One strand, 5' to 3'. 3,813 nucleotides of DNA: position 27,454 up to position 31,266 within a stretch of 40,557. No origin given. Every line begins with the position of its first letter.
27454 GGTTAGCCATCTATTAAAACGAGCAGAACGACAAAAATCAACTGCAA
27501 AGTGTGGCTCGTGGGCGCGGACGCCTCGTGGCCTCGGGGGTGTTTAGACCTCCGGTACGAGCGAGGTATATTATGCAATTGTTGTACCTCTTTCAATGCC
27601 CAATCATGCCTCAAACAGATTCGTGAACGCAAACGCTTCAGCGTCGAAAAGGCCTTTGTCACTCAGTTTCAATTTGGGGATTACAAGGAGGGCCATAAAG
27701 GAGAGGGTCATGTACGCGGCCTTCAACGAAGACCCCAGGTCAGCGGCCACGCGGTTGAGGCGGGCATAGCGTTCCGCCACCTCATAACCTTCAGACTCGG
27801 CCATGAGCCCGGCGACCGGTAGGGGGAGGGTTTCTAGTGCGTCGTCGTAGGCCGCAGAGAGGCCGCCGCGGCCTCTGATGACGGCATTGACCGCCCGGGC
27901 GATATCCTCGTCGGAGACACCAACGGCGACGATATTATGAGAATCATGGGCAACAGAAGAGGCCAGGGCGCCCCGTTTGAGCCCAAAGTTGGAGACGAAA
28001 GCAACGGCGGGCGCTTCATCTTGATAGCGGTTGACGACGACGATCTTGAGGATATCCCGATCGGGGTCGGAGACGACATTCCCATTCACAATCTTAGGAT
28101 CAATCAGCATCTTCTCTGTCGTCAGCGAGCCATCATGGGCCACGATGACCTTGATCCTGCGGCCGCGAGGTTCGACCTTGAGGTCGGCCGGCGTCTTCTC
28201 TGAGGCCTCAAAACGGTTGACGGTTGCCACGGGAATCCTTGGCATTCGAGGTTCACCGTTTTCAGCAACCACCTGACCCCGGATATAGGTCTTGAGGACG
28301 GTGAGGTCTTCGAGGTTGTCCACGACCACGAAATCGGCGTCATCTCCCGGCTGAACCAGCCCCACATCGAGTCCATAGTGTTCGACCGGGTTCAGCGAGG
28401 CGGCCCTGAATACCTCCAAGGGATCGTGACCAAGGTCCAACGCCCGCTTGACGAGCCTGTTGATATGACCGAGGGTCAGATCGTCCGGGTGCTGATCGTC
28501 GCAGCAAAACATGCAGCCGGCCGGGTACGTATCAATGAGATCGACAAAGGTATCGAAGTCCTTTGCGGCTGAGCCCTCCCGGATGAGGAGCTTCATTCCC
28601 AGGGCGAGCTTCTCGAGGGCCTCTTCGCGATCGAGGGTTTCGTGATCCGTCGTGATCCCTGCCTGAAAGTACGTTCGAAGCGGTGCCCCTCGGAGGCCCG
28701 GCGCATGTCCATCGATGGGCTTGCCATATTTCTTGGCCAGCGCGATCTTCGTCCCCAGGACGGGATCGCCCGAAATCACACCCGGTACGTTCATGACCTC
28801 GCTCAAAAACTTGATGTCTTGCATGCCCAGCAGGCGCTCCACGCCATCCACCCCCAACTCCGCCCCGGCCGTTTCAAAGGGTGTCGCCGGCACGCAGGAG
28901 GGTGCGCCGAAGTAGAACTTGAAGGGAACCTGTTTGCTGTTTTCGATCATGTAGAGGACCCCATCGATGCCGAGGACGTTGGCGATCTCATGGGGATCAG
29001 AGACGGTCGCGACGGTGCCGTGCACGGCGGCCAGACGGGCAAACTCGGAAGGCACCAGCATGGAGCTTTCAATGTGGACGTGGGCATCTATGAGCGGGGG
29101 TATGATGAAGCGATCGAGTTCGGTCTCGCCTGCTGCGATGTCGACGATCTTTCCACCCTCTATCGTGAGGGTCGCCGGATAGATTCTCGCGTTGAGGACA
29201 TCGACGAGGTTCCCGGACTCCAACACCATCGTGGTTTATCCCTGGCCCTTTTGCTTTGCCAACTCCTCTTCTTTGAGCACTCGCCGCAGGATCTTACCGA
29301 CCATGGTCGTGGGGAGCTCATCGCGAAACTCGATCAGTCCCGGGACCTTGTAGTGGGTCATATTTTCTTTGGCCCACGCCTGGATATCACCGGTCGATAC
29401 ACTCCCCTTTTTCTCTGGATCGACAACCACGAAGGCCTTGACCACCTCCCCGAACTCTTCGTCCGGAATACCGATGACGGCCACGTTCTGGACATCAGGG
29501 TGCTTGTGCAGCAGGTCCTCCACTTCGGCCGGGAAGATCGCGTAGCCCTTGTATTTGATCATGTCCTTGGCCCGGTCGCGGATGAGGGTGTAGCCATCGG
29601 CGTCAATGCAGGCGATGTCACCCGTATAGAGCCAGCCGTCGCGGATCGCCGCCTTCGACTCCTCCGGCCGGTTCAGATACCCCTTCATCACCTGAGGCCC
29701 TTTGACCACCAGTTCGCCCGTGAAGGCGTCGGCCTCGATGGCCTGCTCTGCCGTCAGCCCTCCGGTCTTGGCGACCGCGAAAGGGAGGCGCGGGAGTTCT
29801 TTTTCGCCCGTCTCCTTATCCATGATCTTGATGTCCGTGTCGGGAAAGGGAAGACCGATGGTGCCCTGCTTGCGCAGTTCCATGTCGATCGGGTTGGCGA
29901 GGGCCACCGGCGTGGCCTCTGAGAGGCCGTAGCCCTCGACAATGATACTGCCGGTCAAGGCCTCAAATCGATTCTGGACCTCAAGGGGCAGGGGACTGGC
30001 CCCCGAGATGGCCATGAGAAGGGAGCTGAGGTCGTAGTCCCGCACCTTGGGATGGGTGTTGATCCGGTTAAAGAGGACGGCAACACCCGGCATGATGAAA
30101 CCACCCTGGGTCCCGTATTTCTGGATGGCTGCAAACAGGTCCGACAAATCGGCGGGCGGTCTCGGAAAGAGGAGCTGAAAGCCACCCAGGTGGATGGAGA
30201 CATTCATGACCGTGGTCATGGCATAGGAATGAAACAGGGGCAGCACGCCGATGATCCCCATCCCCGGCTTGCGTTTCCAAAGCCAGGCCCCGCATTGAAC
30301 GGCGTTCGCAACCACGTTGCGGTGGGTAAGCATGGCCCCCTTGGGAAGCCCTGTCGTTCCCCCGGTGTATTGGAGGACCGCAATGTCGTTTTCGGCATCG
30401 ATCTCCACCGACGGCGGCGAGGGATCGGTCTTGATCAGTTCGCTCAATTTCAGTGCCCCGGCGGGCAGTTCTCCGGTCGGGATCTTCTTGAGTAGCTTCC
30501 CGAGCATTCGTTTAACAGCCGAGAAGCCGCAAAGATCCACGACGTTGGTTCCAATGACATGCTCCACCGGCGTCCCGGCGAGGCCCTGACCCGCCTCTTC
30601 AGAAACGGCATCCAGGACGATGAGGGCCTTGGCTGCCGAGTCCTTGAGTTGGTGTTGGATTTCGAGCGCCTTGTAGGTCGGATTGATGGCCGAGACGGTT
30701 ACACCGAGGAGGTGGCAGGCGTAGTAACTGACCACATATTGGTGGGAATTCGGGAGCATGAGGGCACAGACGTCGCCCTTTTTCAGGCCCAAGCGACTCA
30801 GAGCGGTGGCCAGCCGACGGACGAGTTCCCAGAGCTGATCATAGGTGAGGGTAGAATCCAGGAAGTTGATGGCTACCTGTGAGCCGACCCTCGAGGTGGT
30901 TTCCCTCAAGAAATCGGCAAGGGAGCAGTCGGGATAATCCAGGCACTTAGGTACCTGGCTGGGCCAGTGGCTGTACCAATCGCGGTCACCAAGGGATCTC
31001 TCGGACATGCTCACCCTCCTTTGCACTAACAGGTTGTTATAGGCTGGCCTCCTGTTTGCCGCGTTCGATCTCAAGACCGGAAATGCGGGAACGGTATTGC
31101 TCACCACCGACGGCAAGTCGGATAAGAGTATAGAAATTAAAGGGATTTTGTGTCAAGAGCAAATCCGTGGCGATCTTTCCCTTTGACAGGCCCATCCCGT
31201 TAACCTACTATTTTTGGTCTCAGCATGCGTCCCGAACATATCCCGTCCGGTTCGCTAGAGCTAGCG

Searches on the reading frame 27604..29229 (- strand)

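Call 83: search_protein_families(library=pfam, proteins=[window:27604-29229:-], max_evalue=0.00001)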
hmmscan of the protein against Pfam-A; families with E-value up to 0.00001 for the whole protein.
window:27604-29229:- (541 aa): 2 families
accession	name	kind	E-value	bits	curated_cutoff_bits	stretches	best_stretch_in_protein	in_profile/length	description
PF13382.11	Adenine_deam_C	-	7e-59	198.5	27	1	369-533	2-168/169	Adenine deaminase C-terminal domain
PF01979.26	Amidohydro_1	-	1.8e-35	123.3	25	1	41-321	1-345/345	Amidohydrolase family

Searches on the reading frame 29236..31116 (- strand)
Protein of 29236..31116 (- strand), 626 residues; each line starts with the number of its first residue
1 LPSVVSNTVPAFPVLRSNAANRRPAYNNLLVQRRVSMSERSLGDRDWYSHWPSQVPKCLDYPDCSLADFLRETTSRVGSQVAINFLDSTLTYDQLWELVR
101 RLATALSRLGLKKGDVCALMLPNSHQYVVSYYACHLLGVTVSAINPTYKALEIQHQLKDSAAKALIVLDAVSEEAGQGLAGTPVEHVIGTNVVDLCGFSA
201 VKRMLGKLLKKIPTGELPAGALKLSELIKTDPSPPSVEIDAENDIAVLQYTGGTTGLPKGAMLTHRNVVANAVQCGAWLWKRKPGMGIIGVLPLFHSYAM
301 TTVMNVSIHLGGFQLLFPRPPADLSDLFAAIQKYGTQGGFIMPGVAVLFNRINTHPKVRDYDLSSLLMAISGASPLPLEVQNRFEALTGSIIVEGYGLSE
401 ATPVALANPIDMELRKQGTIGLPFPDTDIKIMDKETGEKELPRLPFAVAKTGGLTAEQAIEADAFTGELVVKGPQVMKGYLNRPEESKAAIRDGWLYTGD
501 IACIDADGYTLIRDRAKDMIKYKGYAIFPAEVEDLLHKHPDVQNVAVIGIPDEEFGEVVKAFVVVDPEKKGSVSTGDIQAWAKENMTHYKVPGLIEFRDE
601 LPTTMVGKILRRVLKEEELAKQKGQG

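Call 40: search_protein_families(library=pfam, proteins=[window:29236-31116:-], max_evalue=0.001)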
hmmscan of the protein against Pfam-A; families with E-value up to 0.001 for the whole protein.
window:29236-31116:- (626 aa): 2 families
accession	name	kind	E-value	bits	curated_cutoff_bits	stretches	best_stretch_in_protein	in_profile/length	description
PF00501.34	AMP-binding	-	3.7e-84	283.2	29.9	1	73-481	4-384/384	AMP-binding enzyme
PF13193.12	AMP-binding_C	-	2.7e-18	67.1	24.5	1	531-608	1-76/76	AMP-binding enzyme C-terminal domain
